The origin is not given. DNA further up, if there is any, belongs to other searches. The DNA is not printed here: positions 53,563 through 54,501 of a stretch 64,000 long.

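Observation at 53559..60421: Five-gene type III secretion translocator operon with lcrGVH-yopBD-like gene order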

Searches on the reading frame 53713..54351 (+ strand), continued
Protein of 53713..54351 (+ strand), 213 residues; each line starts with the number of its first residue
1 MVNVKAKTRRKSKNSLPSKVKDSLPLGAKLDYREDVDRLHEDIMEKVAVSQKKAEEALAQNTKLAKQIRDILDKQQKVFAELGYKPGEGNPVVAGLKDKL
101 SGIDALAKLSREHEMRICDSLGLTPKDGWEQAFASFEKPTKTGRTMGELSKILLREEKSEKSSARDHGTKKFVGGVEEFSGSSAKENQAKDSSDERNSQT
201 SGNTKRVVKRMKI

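Call 43: find_encoding_contigs(protein=P0016, flank=10000, max_places=2)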
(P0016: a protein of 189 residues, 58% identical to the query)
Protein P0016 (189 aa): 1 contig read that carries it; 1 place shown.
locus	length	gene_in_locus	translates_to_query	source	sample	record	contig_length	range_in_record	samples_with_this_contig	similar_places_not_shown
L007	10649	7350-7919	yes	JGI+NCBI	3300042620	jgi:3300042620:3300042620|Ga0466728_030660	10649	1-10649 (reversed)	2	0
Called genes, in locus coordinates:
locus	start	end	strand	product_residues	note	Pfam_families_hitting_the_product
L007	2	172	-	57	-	?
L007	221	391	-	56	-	-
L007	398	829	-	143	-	PF00213:OSCP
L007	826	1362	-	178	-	PF00430:ATP-synt_B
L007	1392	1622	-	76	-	PF00137:ATP-synt_C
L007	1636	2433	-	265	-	PF00119:ATP-synt_A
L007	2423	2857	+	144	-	-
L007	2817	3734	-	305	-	PF05359:DUF748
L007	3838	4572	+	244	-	-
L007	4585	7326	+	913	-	-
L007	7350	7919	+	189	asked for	-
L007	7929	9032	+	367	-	-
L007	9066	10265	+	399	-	-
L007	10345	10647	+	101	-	?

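Call 44: find_encoding_contigs(protein=P0008, flank=10000, max_places=2)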
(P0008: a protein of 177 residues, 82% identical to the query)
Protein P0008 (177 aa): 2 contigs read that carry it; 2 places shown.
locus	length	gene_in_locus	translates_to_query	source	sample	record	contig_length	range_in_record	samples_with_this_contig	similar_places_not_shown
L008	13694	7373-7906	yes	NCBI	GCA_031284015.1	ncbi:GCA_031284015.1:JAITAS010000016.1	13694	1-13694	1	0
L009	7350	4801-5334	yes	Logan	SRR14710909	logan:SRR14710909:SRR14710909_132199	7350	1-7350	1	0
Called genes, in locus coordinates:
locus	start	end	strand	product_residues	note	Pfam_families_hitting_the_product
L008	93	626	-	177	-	-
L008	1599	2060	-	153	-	PF03652:RuvX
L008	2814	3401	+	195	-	-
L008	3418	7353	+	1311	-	-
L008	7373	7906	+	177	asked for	PF07719:TPR_2 (faint), PF07720:TPR_3 (faint)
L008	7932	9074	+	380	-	-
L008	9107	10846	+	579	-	-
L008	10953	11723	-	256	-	PF03372:Exo_endo_phos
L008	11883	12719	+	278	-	-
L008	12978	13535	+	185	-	PF03938:OmpH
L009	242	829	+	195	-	-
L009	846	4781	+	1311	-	-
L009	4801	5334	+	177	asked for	PF07719:TPR_2 (faint), PF07720:TPR_3 (faint)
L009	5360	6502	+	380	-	-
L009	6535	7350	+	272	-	?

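Call 45: search_dna_similar(query=P0003, collection=plasmids, mode=protein, max_evalue=0.01, max_rows=30, rows=spread)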
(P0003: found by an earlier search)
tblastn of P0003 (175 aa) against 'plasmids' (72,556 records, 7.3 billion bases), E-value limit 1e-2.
Records with a match: 129; places in all: 132; records where one place covers at least 80% of the query: 12.
Best place of each record, by identity: <60% 129.
By first word of the organism name: Shigella 103; Escherichia 9; Bradyrhizobium 8; Mesorhizobium 3; Rhizobium 2; Pantoea 2; Sinorhizobium 1; Vibrio 1.
By predicted mobility (MOB-suite, as given by PLSDB): conjugative 66; mobilizable 59; non-mobilizable 4.
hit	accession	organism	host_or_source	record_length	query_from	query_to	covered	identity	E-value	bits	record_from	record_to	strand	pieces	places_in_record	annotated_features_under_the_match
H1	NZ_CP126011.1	Bradyrhizobium japonicum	Glycine max,soybean,root nodule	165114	14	172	91%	29.4%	3e-11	68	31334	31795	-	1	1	SycD/LcrH family type III secretion system chaperone | hypothetical protein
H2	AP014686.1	Bradyrhizobium diazoefficiens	Glycine max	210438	14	172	91%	29.4%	3e-11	68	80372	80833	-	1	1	putative uncharacterized protein | putative type III secretion system effector protein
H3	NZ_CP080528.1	Mesorhizobium sp. AR07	Oxytropis sp.,Cell culture,root nodule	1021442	22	161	80%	29.3%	5e-11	67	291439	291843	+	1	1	record has no annotation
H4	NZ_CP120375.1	Sinorhizobium garamanticum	Argyrolobium uniflorum,Cell culture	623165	22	121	57%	33.0%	6e-10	64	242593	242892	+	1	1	SycD/LcrH family type III secretion system chaperone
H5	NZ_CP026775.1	Shigella dysenteriae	-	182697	9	145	78%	21.6%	5e-3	44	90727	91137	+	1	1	ipgC: SycD/LcrH family type III secretion system chaperone IpgC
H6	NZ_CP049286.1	Shigella boydii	Homo sapiens,stool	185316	9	145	78%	21.6%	5e-3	44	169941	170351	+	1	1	ipgC: SycD/LcrH family type III secretion system chaperone IpgC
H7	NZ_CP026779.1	Shigella dysenteriae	-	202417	9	145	78%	21.6%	5e-3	44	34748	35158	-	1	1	ipgC: SycD/LcrH family type III secretion system chaperone IpgC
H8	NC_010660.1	Shigella boydii CDC 3083-94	-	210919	9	145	78%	21.6%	5e-3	44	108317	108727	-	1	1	ipgC: SycD/LcrH family type III secretion system chaperone IpgC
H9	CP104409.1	Shigella sonnei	Homo sapiens,human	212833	9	145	78%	21.6%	5e-3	44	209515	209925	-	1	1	ipgC: SycD/LcrH family type III secretion system chaperone IpgC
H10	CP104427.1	Shigella sonnei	Homo sapiens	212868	9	145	78%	21.6%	5e-3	44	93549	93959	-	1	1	ipgC: SycD/LcrH family type III secretion system chaperone IpgC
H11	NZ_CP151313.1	Shigella sonnei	-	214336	9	145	78%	21.6%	5e-3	44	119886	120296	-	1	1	ipgC: SycD/LcrH family type III secretion system chaperone IpgC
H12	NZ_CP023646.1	Shigella sonnei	Homo sapiens,human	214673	9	145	78%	21.6%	5e-3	44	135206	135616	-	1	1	ipgC: SycD/LcrH family type III secretion system chaperone IpgC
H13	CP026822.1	Shigella dysenteriae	-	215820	9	145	78%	21.6%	5e-3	44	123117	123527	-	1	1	none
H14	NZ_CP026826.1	Shigella dysenteriae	Homo sapiens,human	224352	9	145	78%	21.6%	5e-3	44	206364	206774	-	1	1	ipgC: SycD/LcrH family type III secretion system chaperone IpgC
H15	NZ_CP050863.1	Escherichia coli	Homo sapiens,colonoscopy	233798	9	145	78%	21.6%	5e-3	44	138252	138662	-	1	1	ipgC: SycD/LcrH family type III secretion system chaperone IpgC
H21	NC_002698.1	Shigella flexneri 5a str. M90T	-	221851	19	145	73%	22.5%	4e-3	44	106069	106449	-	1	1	ipgC: SycD/LcrH family type III secretion system chaperone IpgC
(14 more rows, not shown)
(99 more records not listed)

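Call 46: get_annotated_region(hit=H21, flank=9000)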
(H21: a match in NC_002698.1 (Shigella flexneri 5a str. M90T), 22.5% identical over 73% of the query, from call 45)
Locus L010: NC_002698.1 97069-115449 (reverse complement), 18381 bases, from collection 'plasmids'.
description: Shigella flexneri 5a str. M90T plasmid pWR501, complete sequence
organism: Shigella flexneri 5a str. M90T (NCBI taxid 1086030)
taxonomy: Bacteria; Pseudomonadota; Gammaproteobacteria; Enterobacterales; Enterobacteriaceae; Shigella; Shigella flexneri; Shigella flexneri 5a str. M90T
host: -; source: -; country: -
typing (MOB-suite, as given by PLSDB): mobilizable; replicon IncFIA; relaxase MOBF,MOBF,MOBP
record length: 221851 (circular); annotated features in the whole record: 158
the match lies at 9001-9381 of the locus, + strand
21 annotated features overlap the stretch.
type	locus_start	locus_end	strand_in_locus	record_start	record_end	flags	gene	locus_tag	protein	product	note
CDS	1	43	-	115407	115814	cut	mxiM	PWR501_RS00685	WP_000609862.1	type III secretion system protein MxiM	-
CDS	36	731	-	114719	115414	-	mxiN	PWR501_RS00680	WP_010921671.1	Mxi-Spa type III secretion system linker protein MxiN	-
CDS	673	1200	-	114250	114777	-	-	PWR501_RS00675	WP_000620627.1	type III secretion apparatus protein OrgA/MxiK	GO:0030254 - protein secretion by the type III secretion system [Evidence IEA]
CDS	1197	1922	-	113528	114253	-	mxiJ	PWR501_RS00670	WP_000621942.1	SctJ family type III secretion inner membrane ring lipoprotein Mxi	-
CDS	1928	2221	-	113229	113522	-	mxiI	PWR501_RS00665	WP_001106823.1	type III secretion system inner rod protein MxiI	-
CDS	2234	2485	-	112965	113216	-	mxiH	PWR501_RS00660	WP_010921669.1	type III secretion system needle filament protein MxiH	-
CDS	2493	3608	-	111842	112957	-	mxiG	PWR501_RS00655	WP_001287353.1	type III secretion system protein MxiG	-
CDS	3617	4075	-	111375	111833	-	ipgF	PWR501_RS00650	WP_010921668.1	type III secretion system lytic transglycosylase IpgF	-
CDS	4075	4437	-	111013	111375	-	ipgE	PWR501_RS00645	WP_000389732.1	type III secretion system chaperone IpgE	-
CDS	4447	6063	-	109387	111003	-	-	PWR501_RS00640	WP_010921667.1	type III secretion system effector inositol phosphate phosphatase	-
CDS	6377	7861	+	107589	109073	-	icsB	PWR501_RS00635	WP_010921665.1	type III secretion system effector IcsB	-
CDS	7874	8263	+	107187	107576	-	ipgA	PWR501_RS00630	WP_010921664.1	type III secretion system chaperone IpgA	-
CDS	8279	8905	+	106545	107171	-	ipgB1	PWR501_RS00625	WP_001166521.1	type III secretion effector IpgB1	-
CDS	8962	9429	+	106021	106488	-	ipgC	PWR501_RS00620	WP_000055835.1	SycD/LcrH family type III secretion system chaperone IpgC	-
CDS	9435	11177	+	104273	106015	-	ipaB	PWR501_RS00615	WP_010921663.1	type III secretion system translocon subunit IpaB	-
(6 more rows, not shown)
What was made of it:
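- Closest known: Shigella IpaD / Salmonella SipD needle-tip proteins. Different: The gene order differs: ipaD follows ipaC in Shigella (call 46).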

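Call 52: search_protein_families(library=pfam, proteins=[L002:2320-3420:+, L003:10545-11669:+, L004:10571-11782:+, L007:7929-9032:+, L008:7932-9074:+, L001:11699-14611:+, L003:11706-12836:+, L007:9066-10265:+, L008:9107-10846:+], max_evalue=0.1)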
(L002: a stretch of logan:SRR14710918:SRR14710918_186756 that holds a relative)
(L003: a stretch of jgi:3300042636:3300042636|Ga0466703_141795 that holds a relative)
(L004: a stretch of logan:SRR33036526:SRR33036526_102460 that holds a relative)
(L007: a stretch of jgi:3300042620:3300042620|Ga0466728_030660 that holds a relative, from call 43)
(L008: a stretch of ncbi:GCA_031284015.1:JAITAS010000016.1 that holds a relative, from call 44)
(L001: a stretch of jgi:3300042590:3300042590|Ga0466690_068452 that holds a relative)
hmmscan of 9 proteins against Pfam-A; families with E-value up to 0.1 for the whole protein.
L002:2320-3420:+ (366 aa): 3 families
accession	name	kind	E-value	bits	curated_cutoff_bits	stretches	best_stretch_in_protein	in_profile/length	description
PF05461.16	ApoL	-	0.0017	18.3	25.9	1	236-317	91-174/298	Apolipoprotein L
PF06664.17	WLS-like_TM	-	0.03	14.1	28.3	1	151-271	148-228/247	Wntless-like, transmembrane domain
PF11239.13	DUF3040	-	0.038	14.7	24.7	0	221-272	31-81/84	Protein of unknown function (DUF3040)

L003:10545-11669:+ (374 aa): 1 family
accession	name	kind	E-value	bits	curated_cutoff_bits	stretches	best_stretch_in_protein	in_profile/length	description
PF04888.17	SseC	-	0.00064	19.8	30.2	1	277-371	220-312/312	Secretion system effector C (SseC) like family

L004:10571-11782:+ (403 aa): 6 families
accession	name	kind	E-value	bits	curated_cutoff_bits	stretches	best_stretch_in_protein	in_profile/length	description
PF20990.2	DUF2207_C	-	0.0029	17.8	33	0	119-213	93-184/247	Predicted membrane protein (DUF2207) C-terminal domain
PF18142.6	SLATT_fungal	-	0.0032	18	26.5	1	264-383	8-118/121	SMODS and SLOG-associating 2TM effector domain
PF14015.11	DUF4231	-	0.028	15.3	24.7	0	265-322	12-64/103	Protein of unknown function (DUF4231)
PF12263.13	DUF3611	-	0.036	14.4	27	0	269-327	17-75/175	Protein of unknown function (DUF3611)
PF11239.13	DUF3040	-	0.043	14.5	24.7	1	159-209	32-76/84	Protein of unknown function (DUF3040)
PF05656.20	DUF805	-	0.098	13.6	25.7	0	267-326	9-68/111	Protein of unknown function (DUF805)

L007:7929-9032:+ (367 aa): 2 families
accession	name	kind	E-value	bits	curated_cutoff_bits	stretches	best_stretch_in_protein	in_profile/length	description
PF04888.17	SseC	-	0.00068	19.8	30.2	1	267-364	222-312/312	Secretion system effector C (SseC) like family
PF05055.17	DUF677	-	0.0023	17.3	29.1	1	227-343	170-290/336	Protein of unknown function (DUF677)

L008:7932-9074:+ (380 aa): 1 family
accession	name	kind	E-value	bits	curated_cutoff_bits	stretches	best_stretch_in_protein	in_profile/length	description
PF20990.2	DUF2207_C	-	3.3e-05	24.2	33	1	244-330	131-218/247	Predicted membrane protein (DUF2207) C-terminal domain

L001:11699-14611:+ (970 aa): 9 families
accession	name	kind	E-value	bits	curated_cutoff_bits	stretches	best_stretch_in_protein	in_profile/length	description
PF13863.11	DUF4200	-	1e-06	29.5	29.7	1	363-458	12-107/119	Domain of unknown function (DUF4200)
PF12325.13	TMF_TATA_bd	-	0.00015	22.3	29.1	1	419-484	14-78/115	TATA element modulatory factor 1 TATA binding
PF13851.11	GAS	-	0.0041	17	32.3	1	378-495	36-156/200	Growth-arrest specific micro-tubule binding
PF17675.6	APG6_N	-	0.0051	17.7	45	1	412-491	44-120/132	Apg6 coiled-coil region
PF24319.2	DUF7491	-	0.0067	17.1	30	1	415-477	19-81/90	Coiled-coil region of unknown function (DUF7491)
PF16331.10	TolA_bind_tri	-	0.011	16.2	30.1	1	411-445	19-53/76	TolA binding protein trimerisation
PF04977.20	DivIC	-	0.013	15.7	28.9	1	425-476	18-72/80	Septum formation initiator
PF06785.16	UPF0242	-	0.014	15.9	33.5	1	406-501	79-181/194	Uncharacterised protein family (UPF0242) N-terminus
PF16326.10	ABC_tran_CTD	-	0.067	13.8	32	1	415-442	6-33/69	ABC transporter C-terminal domain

L003:11706-12836:+ (376 aa): 1 family
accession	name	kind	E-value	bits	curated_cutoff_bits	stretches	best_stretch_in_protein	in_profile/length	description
PF18110.6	BRCC36_C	-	0.043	14.3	23.1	0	166-200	20-53/81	BRCC36 C-terminal helical domain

L007:9066-10265:+ (399 aa): 1 family
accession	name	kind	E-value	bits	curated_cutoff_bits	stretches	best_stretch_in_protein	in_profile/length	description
PF16906.11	Ribosomal_L26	-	0.079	13.9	28.8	0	63-99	22-44/82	Ribosomal proteins L26 eukaryotic, L24P archaeal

L008:9107-10846:+ (579 aa): 0 families

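Call 53: search_protein_families(library=ncbifam, proteins=[L002:2320-3420:+, L003:10545-11669:+, L004:10571-11782:+, L007:7929-9032:+, L008:7932-9074:+, L001:11699-14611:+, L003:11706-12836:+, L007:9066-10265:+, L008:9107-10846:+], max_evalue=0.1)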
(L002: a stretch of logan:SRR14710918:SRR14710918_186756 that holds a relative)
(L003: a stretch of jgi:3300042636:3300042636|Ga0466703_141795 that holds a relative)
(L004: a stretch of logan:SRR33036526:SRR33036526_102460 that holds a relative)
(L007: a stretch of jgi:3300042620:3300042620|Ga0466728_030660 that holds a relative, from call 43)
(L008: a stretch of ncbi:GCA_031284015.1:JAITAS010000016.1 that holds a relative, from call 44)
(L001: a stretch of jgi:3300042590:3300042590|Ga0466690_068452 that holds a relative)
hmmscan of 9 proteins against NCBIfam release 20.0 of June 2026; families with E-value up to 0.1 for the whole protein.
L002:2320-3420:+ (366 aa): 3 families
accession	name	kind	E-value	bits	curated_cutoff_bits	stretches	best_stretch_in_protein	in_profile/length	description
NF053808.1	Ssp4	equivalog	9.3e-05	21.8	300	1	237-292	89-145/280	Ssp4 family T6SS effector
NF033635.1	SLATT_fungal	domain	0.0065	16.4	35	1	244-347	24-126/128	SLATT domain-containing protein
NF049871.2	cytotoxin_MakA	exception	0.0091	15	320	1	236-301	188-252/354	alpha-pore-forming cytotoxin MakA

L003:10545-11669:+ (374 aa): 0 families

L004:10571-11782:+ (403 aa): 5 families
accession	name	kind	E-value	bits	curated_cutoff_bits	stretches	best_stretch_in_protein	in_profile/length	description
NF033632.1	SLATT_4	domain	0.0046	16.8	55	1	265-383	22-131/154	SLATT domain-containing protein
NF033483.0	PknB_PASTA_kin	equivalog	0.014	14.5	450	0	119-189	281-353/563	Stk1 family PASTA domain-containing Ser/Thr kinase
NF033634.1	SLATT_1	domain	0.017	15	41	0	267-323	21-72/132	SLATT domain-containing protein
NF047839.1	PspM_Rv2743c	equivalog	0.04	13.8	80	0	167-237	17-88/220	phage shock envelope stress response protein PspM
NF041730.1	XrtH_assoc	equivalog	0.064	13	35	0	164-204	104-145/184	exosortase H-associated membrane protein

L007:7929-9032:+ (367 aa): 0 families

L008:7932-9074:+ (380 aa): 0 families

L001:11699-14611:+ (970 aa): 14 families
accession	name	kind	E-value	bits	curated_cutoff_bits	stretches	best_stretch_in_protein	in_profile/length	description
TIGR04523.1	Mplasa_alph_rch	subfamily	4.5e-20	71.2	270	3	541-963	239-665/745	helix-rich protein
TIGR02168.1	SMC_prok_B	equivalog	3e-18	65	567.35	3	630-895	235-508/1181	chromosome segregation protein SMC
NF045487.1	ASRP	equivalog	8.8e-18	64.2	300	5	338-440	169-272/593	archaea-specific SMC-related protein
TIGR02169.1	SMC_prok_A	equivalog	4.4e-16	57.8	729.4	3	596-864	676-939/1165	chromosome segregation protein SMC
NF002572.0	PRK02224.1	equivalog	1.6e-07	30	1087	4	272-464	251-438/888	DNA double-strand break repair ATPase Rad50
NF052420.1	translocon_SseD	equivalog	7.9e-07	29.3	130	1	130-264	9-145/152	type III secretion system translocon protein SseD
NF038350.1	taxis_HmpF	equivalog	1.2e-06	27.2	200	2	371-534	110-278/553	pilus motility taxis protein HmpF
NF003034.1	PRK03918.1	equivalog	1e-05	23.7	700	1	338-599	175-424/878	DNA double-strand break repair ATPase Rad50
NF045780.1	TrlF_fam_ATP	equivalog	7.2e-05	21.7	350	1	191-459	416-686/944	TrlF family AAA-like ATPase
NF033885.1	conj_TraP_IncI1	equivalog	7.8e-05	22.5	135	1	166-302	12-144/217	conjugal transfer protein TraP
NF041035.1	Rad50_Halo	equivalog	0.0021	16.5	1000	1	720-874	269-429/883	DNA double-strand break repair ATPase Rad50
NF033206.1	ScyE_fam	subfamily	0.0059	16.2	80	1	36-235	11-187/333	ScyD/ScyE family protein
NF041034.1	Rad50_Sulf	equivalog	0.0061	14.5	1000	1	657-955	158-421/872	DNA double-strand break repair ATPase Rad50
NF047408.1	SA0632_fam_LP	equivalog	0.011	15.3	70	1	740-782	25-67/68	SA0632 family lipoprotein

L003:11706-12836:+ (376 aa): 0 families

L007:9066-10265:+ (399 aa): 5 families
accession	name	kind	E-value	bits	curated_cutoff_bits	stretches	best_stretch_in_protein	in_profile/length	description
NF052420.1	translocon_SseD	equivalog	0.00044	20.4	130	1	150-211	25-85/152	type III secretion system translocon protein SseD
NF043060.1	MAP_0585_fam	equivalog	0.022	14.7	170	1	202-305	28-154/319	MAP_0585 family protein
NF004918.0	PRK06274.1-4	equivalog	0.027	14.2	278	1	38-78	75-115/202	indolepyruvate oxidoreductase subunit beta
TIGR01399.1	hrcV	equivalog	0.06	11.8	692.25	0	38-167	392-520/677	type III secretion system export apparatus subunit SctV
NF011512.0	PRK14950.1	equivalog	0.097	11.8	593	0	117-342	285-486/585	DNA polymerase III subunits gamma and tau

L008:9107-10846:+ (579 aa): 8 families
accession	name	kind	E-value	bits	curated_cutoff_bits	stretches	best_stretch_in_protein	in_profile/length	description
TIGR02168.1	SMC_prok_B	equivalog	1.9e-06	26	567.35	1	204-451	710-959/1181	chromosome segregation protein SMC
TIGR04523.1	Mplasa_alph_rch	subfamily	7.6e-06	24.1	270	1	324-484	467-634/745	helix-rich protein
TIGR02169.1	SMC_prok_A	equivalog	1.7e-05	22.7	729.4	1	214-443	704-938/1165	chromosome segregation protein SMC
NF052420.1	translocon_SseD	equivalog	3.5e-05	24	130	2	142-206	16-80/152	type III secretion system translocon protein SseD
NF045487.1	ASRP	equivalog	0.00044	19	300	1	318-555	166-393/593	archaea-specific SMC-related protein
NF002572.0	PRK02224.1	equivalog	0.00053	18.4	1087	1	344-566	185-412/888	DNA double-strand break repair ATPase Rad50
NF040788.1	S-lay_SlaB_Mtsph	equivalog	0.0075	15.2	700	1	361-450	302-391/416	S-layer protein SlaB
NF003034.1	PRK03918.1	equivalog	0.032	12.2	700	1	238-488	166-412/878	DNA double-strand break repair ATPase Rad50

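Call 87: list_cluster_members(proteins=[P0073, P0075, P0076, P0070, P0044, P0061, P0063, P0046, P0042, P0049])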
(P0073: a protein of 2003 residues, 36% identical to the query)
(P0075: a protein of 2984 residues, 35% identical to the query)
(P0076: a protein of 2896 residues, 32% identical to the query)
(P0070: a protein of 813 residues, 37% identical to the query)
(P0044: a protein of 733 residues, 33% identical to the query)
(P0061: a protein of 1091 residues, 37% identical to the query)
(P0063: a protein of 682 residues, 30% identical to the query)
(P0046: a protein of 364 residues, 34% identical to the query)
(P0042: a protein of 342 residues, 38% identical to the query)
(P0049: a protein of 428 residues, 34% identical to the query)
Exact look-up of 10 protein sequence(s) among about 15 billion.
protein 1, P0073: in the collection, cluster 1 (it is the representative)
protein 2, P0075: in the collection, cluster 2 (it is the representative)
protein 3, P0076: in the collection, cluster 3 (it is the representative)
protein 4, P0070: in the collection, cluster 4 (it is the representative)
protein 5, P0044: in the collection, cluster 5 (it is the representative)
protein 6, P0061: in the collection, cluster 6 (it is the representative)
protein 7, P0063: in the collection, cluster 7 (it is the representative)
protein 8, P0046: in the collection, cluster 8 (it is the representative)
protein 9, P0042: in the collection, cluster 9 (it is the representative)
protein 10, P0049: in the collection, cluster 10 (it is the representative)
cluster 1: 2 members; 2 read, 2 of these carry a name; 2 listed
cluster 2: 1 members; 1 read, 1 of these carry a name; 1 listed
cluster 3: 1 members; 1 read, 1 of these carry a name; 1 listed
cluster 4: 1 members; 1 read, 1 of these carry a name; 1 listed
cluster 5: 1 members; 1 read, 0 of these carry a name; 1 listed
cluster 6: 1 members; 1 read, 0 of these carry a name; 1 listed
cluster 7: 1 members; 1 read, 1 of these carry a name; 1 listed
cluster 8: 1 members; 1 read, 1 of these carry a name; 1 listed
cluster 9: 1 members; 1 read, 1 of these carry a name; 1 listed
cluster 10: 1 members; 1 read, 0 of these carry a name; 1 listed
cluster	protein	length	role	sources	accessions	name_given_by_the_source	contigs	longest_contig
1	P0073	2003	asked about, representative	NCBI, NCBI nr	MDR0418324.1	MAG: hypothetical protein LBH08_02735 [Puniceicoccales bacterium] | hypothetical protein [Puniceicoccales bacterium]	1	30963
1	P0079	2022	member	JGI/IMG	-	hypothetical protein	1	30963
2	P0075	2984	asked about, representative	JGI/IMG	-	hypothetical protein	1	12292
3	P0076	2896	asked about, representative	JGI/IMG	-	hypothetical protein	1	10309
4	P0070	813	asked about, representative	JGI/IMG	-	hypothetical protein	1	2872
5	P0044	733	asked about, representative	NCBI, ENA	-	-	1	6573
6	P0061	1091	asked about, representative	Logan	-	-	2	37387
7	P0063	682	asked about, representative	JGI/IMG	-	hypothetical protein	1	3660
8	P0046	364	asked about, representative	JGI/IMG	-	ElaB/YqjD/DUF883 family membrane-anchored ribosome-binding protein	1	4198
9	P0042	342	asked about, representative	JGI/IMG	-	hypothetical protein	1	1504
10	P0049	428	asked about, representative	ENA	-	-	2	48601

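Call 88: find_encoding_contigs(protein=P0073, flank=10000, max_places=2)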
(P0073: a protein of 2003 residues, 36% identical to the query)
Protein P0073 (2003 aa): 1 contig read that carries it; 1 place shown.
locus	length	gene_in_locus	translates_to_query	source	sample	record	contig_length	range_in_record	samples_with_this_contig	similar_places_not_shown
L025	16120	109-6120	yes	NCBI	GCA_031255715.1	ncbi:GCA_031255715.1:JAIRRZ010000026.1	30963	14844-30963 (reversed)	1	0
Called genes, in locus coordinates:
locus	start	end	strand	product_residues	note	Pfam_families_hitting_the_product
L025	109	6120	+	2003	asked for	-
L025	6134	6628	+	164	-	PF12895:ANAPC3 (faint), PF14559:TPR_19 (faint), PF00515:TPR_1 (faint), PF07719:TPR_2 (faint), PF21033:RMD1-3 (weak)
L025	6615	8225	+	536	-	-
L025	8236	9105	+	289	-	-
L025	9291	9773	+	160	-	PF03840:SecG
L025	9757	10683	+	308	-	PF17131:TP_0789-like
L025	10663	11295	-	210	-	PF00730:HhH-GPD, PF00633:HHH (weak)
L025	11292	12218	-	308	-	PF00849:PseudoU_synth_2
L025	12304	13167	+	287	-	PF01066:CDP-OH_P_transf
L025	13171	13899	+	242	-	-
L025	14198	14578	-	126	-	PF01648:ACPS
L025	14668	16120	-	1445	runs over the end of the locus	PF03797:Autotransporter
